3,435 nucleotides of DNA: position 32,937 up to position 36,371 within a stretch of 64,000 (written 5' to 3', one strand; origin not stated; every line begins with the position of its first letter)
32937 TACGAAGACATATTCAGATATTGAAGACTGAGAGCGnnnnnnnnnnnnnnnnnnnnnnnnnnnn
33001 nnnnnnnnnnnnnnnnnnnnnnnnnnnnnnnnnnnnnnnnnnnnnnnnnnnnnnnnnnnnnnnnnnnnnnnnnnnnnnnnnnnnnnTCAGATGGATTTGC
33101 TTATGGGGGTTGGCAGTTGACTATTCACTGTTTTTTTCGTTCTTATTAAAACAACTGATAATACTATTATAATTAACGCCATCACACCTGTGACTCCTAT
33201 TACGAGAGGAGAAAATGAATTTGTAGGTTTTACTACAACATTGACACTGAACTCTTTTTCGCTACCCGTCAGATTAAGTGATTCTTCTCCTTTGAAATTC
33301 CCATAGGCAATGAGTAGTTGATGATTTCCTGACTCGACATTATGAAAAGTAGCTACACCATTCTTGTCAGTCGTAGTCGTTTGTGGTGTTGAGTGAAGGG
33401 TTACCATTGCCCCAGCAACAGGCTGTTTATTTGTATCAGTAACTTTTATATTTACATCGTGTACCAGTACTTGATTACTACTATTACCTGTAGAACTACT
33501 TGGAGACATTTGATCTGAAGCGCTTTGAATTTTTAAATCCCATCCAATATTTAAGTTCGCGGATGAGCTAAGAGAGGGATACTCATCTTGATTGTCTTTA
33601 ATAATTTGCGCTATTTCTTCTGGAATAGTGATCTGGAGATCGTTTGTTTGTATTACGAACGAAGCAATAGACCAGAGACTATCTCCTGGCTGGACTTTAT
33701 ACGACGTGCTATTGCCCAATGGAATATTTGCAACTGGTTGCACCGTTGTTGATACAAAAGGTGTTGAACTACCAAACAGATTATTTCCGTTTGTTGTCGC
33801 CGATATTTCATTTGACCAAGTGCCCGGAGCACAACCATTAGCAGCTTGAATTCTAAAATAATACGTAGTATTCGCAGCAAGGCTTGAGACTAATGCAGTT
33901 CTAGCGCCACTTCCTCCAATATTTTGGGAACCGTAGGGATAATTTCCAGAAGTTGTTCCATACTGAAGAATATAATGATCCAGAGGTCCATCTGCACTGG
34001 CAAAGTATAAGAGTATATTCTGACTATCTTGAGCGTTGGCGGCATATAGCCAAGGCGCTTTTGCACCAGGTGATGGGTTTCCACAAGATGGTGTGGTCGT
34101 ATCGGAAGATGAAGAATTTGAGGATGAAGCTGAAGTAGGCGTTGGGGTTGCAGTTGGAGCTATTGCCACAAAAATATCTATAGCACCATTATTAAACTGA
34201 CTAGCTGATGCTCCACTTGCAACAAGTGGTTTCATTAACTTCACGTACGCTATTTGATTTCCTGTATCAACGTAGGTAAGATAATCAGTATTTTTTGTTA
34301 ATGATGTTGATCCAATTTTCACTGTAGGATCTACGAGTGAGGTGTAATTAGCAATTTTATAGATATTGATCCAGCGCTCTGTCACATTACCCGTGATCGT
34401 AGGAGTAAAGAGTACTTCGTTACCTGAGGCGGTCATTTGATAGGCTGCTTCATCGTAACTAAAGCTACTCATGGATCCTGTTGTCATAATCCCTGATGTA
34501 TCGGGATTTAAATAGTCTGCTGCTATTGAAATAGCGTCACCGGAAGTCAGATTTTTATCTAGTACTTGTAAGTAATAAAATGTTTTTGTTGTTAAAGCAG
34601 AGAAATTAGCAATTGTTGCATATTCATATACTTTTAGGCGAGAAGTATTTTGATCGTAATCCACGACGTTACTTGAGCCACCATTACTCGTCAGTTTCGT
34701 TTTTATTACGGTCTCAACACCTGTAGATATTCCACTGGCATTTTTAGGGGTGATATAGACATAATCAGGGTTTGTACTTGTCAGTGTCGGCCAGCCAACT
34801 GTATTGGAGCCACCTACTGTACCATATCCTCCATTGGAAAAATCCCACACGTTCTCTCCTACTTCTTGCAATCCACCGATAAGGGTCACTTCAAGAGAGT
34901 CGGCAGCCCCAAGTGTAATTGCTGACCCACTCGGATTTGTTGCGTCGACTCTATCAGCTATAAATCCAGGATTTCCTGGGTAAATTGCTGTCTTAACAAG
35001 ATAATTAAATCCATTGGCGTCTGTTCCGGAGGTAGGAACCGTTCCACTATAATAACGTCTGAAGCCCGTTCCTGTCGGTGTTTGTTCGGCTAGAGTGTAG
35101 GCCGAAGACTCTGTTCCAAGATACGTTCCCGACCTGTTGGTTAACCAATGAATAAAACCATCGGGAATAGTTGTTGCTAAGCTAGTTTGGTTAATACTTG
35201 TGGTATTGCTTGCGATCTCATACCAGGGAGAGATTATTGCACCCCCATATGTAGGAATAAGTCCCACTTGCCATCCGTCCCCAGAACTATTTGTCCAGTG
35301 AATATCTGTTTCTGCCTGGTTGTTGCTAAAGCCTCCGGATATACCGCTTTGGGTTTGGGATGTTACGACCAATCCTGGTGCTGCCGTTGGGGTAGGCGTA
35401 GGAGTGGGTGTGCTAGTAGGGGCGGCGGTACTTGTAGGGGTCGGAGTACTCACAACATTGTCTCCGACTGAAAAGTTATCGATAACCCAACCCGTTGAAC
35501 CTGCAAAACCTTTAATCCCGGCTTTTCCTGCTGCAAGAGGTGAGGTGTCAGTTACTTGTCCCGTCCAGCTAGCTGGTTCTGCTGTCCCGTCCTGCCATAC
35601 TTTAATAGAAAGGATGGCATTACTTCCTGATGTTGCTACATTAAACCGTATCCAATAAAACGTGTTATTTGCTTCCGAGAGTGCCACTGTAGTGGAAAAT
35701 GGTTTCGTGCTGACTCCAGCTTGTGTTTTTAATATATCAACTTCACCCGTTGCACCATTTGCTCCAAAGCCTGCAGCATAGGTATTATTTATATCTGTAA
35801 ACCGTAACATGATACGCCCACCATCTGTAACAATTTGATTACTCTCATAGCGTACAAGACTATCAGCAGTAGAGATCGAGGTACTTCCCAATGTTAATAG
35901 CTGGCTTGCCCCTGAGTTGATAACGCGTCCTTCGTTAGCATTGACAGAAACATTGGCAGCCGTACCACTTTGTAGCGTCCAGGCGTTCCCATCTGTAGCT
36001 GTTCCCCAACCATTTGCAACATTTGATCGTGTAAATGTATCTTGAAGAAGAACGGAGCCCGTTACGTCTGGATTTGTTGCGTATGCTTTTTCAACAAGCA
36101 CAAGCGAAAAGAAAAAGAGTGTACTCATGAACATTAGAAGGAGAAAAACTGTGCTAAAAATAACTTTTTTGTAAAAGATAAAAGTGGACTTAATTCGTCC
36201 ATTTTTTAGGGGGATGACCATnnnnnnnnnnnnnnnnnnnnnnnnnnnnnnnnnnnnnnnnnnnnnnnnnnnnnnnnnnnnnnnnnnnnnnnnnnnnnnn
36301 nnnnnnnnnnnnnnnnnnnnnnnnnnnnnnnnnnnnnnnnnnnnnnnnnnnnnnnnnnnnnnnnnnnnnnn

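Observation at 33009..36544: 3.4-kb surface-protein cassette bracketed by a 108-bp direct duplication of the 5' end of the adjacent RibD_C/DHFR-like gene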

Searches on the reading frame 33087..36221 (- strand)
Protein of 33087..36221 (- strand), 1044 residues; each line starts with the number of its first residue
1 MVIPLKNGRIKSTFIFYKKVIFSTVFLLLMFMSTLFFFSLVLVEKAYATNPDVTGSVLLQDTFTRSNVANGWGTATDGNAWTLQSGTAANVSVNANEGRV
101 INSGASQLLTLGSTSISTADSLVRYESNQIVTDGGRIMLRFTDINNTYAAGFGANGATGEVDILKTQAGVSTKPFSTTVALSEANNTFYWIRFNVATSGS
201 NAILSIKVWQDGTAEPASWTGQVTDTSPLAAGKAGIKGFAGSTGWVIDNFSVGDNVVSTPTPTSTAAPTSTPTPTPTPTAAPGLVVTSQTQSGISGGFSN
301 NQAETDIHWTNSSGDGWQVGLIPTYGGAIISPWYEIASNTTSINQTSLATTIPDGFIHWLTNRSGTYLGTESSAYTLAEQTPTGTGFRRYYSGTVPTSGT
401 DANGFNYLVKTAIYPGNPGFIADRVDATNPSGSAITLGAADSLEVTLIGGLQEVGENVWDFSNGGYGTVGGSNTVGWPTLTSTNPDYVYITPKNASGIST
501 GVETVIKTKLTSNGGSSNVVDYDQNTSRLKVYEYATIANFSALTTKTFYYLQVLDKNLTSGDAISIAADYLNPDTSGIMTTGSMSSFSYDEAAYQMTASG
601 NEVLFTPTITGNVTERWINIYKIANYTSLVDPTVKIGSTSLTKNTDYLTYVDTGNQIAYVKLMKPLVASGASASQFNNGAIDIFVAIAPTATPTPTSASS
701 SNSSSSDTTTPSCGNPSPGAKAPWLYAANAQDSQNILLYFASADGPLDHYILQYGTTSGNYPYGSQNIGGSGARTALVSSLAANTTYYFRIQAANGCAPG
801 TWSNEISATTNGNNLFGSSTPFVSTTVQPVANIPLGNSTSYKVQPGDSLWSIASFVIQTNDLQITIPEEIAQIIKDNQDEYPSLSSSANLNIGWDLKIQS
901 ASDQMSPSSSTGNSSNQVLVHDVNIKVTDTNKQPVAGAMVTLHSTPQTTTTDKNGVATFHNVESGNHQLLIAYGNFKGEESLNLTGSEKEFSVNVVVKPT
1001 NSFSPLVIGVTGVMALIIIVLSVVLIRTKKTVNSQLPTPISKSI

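Call 9: search_protein_families(library=pfam, proteins=[window:33087-36221:-], max_evalue=0.01)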
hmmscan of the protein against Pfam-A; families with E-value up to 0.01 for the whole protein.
window:33087-36221:- (1044 aa): 9 families
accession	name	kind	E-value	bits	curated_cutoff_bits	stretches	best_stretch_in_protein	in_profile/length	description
PF13620.12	CarboxypepD_reg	-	1.6e-10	41.6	32.3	1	924-988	3-71/82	Carboxypeptidase regulatory-like domain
PF13715.12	CarbopepD_reg_2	-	1.2e-07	32.1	32.2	1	926-998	4-77/88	CarboxypepD_reg-like domain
PF16656.11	Pur_ac_phosph_N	-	2.1e-07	31.8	30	1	754-810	32-93/93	Purple acid Phosphatase, N-terminal domain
PF00041.27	fn3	-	1e-06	29.3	25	1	731-808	11-83/84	Fibronectin type III domain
PF24025.1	Ig_DR_A0283-like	-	5.9e-05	23.8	27.1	1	922-972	8-63/102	DR_A0283-like, Ig-like domain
PF01476.26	LysM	-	0.00028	21.2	20.9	1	841-898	1-42/43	LysM domain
PF17802.7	SpaA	-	0.00039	20.9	23.1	1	923-969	3-56/91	Prealbumin-like fold domain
PF17210.9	SdrD_B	-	0.0034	18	29.7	1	927-972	16-65/112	SdrD B-like domain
PF17789.7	MG4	-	0.005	17.5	24.7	0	921-960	16-59/95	Macroglobulin domain MG4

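Call 19: find_encoding_contigs(protein=window:33087-36221:-, flank=10000, max_places=10)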
Protein window:33087-36221:- (1044 aa): no gene with exactly this product is on record in the collection.

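Call 27: find_homologous_proteins(query=window:33087-36221:-, max_evalue=0.00001)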
Query window:33087-36221:- (1044 aa): 44 proteins with E <= 0.00001 among 8000 candidates.
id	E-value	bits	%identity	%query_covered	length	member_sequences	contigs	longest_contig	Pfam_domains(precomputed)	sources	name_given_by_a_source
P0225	0.0e+0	2211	100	97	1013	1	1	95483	PF13715.13,PF13620.13,PF00041.28,PF16656.12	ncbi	-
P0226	2.4e-147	511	57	38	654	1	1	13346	PF06439.19,PF13385.14,PF21708.5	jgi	jgi:hypothetical protein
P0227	8.6e-127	443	49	39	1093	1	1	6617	-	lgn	-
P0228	1.1e-123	432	42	60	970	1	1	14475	-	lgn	-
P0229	8.1e-110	386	45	38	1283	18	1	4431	PF13715.13,PF22352.3,PF00801.27,PF13620.13,PF18911.7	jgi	jgi:PKD repeat protein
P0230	1.3e-109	386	45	38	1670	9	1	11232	PF13715.13,PF22352.3,PF00801.27,PF17802.8,PF13620.13,PF08329.17,PF18911.7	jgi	-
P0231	1.5e-109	386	40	62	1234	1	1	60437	-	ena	-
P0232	2.2e-109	385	46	38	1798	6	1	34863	PF07495.20,PF13715.13,PF22352.3,PF00801.27,PF13620.13,PF18911.7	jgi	jgi:PKD repeat protein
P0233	1.6e-101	359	38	60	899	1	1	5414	-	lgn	-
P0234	8.7e-84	300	46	31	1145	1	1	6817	PF13229.13,PF13715.13,PF01476.27,PF24025.2,PF13620.13,PF00041.28,PF16656.12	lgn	-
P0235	1.6e-57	213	41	17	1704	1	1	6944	-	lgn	-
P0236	6.4e-46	175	44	19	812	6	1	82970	PF00722.29,PF04185.20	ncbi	-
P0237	3.4e-41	159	50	12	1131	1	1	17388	PF13620.13,PF00041.28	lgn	-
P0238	1.4e-40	157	45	19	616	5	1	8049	-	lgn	-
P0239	2.3e-39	153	42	20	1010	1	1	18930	PF24684.2,PF01436.28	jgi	jgi:acid phosphatase type 7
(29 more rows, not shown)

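Call 31: find_encoding_contigs(protein=P0234, flank=10000, max_places=5)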
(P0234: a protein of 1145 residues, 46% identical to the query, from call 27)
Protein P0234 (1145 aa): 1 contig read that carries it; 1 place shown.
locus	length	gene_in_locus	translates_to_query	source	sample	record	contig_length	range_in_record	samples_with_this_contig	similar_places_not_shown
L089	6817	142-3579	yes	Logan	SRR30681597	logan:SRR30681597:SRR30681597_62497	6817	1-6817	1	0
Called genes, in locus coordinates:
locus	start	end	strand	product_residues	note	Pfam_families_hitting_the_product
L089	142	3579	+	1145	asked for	PF13229:Beta_helix, PF00041:fn3, PF16656:Pur_ac_phosph_N, PF01476:LysM (weak), PF13620:CarboxypepD_reg, PF13715:CarbopepD_reg_2, PF24025:Ig_DR_A0283-like (weak)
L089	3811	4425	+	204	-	-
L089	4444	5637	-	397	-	PF03952:Enolase_N, PF00113:Enolase_C, PF13378:MR_MLE_C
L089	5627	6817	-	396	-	?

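Call 59: find_related_loci(query=window:33087-36221:-, collection=viral_contigs, flank=8000)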
Query window:33087-36221:- (1044 aa) in viral_contigs; peptide patterns used: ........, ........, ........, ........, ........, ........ (x = any residue, [..] = any of these).
19 stretches matched a pattern, but none encodes a relative of the query by tblastn (E <= 1e-3).

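Call 60: search_protein_families(library=phrogs, proteins=[window:33087-36221:-], max_evalue=0.001)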
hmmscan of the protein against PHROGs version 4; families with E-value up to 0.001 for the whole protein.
window:33087-36221:- (1044 aa): 0 families
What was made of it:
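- On Campbell-type single crossover with circular DNA: No viral or PHROG hits (calls 59, 60).
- Tried and rejected: A link to phages or mobile elements: no viral contig relatives and no PHROG hits (calls 59, 60).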

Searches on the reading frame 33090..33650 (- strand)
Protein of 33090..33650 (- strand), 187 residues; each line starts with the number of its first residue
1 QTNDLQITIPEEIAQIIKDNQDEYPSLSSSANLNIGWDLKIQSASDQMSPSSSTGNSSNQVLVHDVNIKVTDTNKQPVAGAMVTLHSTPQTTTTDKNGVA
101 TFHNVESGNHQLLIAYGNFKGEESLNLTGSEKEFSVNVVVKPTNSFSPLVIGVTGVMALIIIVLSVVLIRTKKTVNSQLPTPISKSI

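Call 37: search_protein_representatives(protein=window:33090-33650:-)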
Query: 187 residues. Proteins with E-value up to 0.001 (for the whole library): 1161; up to 1e-10: 416; up to 1e-30: 43. The best 150 are listed.
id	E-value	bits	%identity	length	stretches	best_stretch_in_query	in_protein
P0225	3.7e-110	381.4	100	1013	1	1-187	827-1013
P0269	2.2e-44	167.5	54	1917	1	15-176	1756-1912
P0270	2.4e-41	157.6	50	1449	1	14-174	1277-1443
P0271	2.4e-41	157.6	53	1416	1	14-172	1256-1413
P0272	3.0e-41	157.3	52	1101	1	15-174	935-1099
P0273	4.5e-41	156.7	51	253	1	14-175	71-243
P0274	7.3e-41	156.0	52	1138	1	15-173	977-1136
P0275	9.6e-41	155.6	29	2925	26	68-129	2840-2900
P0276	2.5e-40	154.3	52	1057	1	14-173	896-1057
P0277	5.8e-40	153.1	52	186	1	13-169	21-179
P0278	2.7e-39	150.9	51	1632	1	14-174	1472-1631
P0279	3.8e-39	150.4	51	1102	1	14-170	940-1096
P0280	1.5e-38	148.5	41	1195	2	14-175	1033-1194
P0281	7.9e-38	146.1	48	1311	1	13-172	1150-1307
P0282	9.4e-38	145.9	49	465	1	14-173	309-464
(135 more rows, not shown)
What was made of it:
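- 33087..36221 (-): P2: a 1044-aa surface protein with an N-terminal signal/TM segment, Pro/Thr-rich linkers, fn3, LysM and CarboxypepD_reg domains, and a C-terminal TM anchor. It is the only minus-strand gene between 31119 and 41377. The C-terminal module has 1161 relatives (call 37).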
